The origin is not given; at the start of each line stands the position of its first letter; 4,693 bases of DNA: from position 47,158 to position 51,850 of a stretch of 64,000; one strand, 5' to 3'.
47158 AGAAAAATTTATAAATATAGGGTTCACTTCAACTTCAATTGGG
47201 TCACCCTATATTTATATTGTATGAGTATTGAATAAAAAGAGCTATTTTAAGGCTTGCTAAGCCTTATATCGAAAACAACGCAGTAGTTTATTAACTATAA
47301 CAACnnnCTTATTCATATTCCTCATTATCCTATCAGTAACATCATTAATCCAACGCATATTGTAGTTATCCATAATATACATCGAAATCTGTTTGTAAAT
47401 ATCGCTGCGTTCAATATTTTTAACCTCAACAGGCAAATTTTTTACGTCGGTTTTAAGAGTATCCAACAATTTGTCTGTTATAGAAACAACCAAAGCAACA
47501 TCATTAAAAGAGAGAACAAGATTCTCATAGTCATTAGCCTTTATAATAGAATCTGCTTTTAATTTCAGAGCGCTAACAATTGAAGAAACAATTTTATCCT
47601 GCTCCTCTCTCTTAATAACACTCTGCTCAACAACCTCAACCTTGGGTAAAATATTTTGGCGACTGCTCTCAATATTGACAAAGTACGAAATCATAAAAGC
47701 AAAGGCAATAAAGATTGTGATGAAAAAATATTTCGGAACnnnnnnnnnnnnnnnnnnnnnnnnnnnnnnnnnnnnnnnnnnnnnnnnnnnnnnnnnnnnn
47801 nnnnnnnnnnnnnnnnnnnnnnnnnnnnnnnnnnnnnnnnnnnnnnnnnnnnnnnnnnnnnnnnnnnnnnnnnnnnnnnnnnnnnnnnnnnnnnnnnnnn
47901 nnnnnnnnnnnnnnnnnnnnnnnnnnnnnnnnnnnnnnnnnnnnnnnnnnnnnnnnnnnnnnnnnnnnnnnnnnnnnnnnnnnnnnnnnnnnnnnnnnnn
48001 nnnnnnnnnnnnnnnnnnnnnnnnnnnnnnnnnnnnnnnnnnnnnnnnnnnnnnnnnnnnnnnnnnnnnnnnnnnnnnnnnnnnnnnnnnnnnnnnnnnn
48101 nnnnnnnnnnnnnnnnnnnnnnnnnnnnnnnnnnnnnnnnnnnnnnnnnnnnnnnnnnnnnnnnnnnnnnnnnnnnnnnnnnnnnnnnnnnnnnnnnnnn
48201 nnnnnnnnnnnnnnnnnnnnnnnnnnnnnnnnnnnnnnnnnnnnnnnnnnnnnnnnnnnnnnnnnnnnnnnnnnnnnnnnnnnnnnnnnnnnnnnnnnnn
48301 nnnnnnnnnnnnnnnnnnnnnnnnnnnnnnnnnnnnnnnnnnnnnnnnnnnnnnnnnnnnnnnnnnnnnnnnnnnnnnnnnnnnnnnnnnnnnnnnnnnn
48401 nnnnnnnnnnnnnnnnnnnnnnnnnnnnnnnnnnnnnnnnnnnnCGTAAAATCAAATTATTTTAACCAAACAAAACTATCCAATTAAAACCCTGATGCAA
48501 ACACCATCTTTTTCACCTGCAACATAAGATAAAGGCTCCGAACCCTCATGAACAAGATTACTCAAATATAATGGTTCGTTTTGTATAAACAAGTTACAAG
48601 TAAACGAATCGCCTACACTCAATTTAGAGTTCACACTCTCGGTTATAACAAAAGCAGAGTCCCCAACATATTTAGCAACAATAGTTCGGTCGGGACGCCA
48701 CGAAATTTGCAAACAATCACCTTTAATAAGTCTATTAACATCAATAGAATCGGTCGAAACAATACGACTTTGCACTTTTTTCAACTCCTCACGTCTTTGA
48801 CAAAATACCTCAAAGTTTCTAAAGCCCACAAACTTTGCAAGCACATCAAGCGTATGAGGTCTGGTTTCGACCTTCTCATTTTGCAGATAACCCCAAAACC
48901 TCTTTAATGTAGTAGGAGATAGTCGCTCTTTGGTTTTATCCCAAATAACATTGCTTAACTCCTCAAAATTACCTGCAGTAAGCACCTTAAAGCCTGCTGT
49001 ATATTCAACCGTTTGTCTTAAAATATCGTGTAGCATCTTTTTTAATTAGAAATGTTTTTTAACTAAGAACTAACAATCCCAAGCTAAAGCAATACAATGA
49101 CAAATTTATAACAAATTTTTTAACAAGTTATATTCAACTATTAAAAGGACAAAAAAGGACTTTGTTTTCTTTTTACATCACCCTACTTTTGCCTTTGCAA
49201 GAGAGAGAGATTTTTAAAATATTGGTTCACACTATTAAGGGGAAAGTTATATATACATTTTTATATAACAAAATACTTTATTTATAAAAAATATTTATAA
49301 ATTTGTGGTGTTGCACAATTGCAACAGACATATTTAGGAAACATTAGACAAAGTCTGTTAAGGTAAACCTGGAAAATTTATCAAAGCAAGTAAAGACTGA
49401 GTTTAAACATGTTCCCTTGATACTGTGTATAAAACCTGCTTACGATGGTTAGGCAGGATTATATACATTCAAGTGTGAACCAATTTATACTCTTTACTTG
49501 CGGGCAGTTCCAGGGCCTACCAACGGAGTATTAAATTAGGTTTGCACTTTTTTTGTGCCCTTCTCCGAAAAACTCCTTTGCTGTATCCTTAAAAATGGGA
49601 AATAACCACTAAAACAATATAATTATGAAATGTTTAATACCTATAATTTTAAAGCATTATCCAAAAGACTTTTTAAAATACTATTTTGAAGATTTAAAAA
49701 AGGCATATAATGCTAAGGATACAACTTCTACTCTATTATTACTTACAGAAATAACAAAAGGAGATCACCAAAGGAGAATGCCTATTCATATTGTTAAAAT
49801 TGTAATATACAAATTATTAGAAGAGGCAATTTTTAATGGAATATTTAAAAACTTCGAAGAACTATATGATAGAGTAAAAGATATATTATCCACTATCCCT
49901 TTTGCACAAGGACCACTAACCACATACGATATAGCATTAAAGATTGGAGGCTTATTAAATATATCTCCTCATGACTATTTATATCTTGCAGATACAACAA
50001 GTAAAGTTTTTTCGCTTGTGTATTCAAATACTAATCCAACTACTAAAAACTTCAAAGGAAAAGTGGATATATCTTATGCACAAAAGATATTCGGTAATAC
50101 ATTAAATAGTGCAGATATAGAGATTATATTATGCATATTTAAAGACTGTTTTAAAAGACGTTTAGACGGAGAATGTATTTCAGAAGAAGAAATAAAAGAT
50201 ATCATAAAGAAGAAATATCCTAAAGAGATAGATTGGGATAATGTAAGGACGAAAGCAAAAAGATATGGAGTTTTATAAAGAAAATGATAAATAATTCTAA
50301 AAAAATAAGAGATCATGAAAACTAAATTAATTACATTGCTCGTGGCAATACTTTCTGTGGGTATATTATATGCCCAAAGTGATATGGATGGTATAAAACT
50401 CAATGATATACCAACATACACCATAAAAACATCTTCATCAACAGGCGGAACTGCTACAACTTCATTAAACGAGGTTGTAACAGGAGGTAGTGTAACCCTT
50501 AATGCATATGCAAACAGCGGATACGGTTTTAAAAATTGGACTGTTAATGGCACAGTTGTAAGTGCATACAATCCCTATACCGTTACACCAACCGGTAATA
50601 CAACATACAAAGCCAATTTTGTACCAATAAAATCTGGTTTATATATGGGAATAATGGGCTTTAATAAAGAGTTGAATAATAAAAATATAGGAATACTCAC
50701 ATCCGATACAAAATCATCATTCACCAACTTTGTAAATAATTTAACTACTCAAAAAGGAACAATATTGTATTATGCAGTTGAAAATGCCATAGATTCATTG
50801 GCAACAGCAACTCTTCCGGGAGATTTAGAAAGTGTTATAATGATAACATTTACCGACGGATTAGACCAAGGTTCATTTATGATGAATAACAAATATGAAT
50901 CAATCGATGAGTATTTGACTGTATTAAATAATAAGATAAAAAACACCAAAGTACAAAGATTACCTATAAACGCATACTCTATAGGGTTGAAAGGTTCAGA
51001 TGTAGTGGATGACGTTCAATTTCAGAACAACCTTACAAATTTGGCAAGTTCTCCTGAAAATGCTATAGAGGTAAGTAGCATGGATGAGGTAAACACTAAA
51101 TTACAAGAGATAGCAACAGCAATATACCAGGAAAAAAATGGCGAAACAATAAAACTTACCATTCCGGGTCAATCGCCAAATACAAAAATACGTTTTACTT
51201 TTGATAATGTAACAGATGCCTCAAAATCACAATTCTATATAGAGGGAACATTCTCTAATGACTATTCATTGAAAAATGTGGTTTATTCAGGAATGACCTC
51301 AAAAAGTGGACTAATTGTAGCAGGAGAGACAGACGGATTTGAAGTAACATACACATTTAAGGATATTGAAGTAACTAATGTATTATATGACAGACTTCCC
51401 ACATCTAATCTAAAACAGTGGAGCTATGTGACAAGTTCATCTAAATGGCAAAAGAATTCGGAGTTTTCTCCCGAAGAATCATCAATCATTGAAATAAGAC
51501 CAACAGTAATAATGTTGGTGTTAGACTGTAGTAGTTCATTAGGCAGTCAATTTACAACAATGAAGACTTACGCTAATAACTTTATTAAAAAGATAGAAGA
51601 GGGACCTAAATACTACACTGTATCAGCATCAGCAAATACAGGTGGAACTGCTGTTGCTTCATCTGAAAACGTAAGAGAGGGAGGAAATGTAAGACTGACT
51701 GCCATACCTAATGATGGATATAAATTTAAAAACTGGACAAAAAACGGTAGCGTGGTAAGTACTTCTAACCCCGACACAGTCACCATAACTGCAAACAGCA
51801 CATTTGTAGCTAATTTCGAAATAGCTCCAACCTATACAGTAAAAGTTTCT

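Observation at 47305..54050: Kinase/HTH-like pair divergent from an orphan-gene plus T9SS adhesin operon, bounded by an IS stub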

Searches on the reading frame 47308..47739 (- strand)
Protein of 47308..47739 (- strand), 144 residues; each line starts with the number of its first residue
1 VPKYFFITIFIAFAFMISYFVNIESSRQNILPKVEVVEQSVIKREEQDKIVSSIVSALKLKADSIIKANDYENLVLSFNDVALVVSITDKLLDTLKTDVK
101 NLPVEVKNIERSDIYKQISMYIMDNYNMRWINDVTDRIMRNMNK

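Call 68: search_protein_families(library=pfam, proteins=[window:47308-47739:-], max_evalue=1)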
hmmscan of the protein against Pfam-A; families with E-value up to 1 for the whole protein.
window:47308-47739:- (144 aa): 2 families
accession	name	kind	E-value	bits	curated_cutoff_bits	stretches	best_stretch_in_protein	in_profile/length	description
PF07063.19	HGLS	-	0.065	13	25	1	28-102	141-216/386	2-oxoadipate dioxygenase/decarboxylase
PF24454.1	DUF7570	-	0.08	13.4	27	1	86-128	21-64/94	Family of unknown function (DUF7570)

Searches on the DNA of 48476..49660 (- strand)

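Call 78: search_rna_families(sources=[L007, L017, L021, L039, L042], threshold=gathering)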
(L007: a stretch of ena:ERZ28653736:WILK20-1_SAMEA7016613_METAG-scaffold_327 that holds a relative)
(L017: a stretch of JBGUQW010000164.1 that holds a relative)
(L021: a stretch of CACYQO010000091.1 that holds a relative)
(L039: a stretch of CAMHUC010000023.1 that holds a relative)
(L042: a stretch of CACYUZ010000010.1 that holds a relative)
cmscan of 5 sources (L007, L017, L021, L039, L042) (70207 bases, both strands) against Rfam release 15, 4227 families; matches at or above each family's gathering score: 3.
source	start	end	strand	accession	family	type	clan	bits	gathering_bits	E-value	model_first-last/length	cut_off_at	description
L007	1303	1376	+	RF00005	tRNA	Gene; tRNA;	CL00001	69.6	29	4.5e-13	1-71/71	no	tRNA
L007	16492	16558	-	RF00005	tRNA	Gene; tRNA;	CL00001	51.3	29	4.9e-08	7-71/71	5'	tRNA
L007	6810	6844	-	RF02914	DUF805b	Cis-reg;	CL00115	40.5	35.6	5.5e-08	1-35/35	no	DUF805b RNA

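Call 79: search_rna_families(source=L007, start=7450, end=8050, threshold=evalue, max_evalue=5)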
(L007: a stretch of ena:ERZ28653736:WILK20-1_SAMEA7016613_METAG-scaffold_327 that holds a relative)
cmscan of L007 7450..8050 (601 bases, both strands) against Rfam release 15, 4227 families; matches with E-value up to 5: 2.
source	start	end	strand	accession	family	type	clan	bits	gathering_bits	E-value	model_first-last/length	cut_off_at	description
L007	7847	7923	+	RF04330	snoMe28S-C3422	Gene; snRNA; snoRNA; CD-box;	-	22.8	80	2.7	1-79/79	no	Drosophila C/D box small nucleolar RNA snoMe28S-C3422 family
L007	7790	8014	+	RF01476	rliF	Gene; sRNA;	-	16.2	60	3.6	1-220/220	no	Listeria sRNA rliF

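Call 80: search_rna_families(source=window, start=49000, end=49660, threshold=evalue, max_evalue=5)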
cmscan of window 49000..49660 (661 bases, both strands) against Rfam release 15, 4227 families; matches with E-value up to 5: 4.
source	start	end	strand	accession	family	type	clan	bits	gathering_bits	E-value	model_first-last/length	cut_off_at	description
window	49179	49240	-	RF01158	SNORD108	Gene; snRNA; snoRNA; CD-box;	-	18.9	46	0.78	1-71/71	no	Small nucleolar RNA SNORD108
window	49167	49272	-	RF02905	sRNA41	Gene; sRNA;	-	17.6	45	3.8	1-113/113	no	Archaeal Small RNA 41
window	49110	49242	-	RF02986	FuFi-1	Gene; sRNA;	-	16.4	59.6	0.36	1-175/175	no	FuFi-1 RNA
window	49505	49650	+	RF02515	AfaR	Gene; sRNA;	-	15.4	100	4.4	1-234/234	no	AfaR small RNA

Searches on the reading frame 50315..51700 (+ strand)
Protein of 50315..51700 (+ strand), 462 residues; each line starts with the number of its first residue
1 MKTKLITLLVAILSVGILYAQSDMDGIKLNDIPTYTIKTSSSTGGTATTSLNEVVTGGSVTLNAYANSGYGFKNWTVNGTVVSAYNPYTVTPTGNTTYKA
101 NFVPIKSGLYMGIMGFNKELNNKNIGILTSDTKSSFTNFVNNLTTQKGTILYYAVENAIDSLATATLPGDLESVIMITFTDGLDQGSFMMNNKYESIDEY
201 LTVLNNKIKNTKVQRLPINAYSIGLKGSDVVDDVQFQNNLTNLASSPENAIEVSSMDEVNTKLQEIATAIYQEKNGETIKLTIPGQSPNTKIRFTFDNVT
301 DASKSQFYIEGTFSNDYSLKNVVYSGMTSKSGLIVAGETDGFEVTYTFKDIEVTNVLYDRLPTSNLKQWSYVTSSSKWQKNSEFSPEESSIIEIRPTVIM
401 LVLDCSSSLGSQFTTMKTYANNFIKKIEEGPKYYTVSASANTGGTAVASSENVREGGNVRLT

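Call 68: search_protein_families(library=pfam, proteins=[window:50315-51700:+], max_evalue=1)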
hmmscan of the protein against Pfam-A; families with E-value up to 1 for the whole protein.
window:50315-51700:+ (462 aa): 4 families
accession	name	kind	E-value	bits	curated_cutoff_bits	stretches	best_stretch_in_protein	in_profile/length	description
PF18998.6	Flg_new_2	-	2.1e-11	44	23.6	1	35-105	1-72/73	Divergent InlB B-repeat domain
PF13519.12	VWA_2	-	0.00046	21.2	27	0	399-428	1-36/107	von Willebrand factor type A domain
PF16820.11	PKD_3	-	0.078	13.3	26.3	1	72-102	34-64/68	PKD-like domain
PF19403.5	SpaA_2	-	0.41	11.7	25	1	41-95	37-91/96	Prealbumin-like fold domain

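Call 71: search_protein_families(library=ncbifam, proteins=[window:50315-51700:+], max_evalue=10)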
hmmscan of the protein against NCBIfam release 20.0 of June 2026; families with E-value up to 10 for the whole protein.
window:50315-51700:+ (462 aa): 1 family
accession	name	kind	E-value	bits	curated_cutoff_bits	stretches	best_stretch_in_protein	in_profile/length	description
TIGR02543.1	List_Bact_rpt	repeat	2.4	8.6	20.95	1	69-105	5-43/44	TIGR02543 family repeat protein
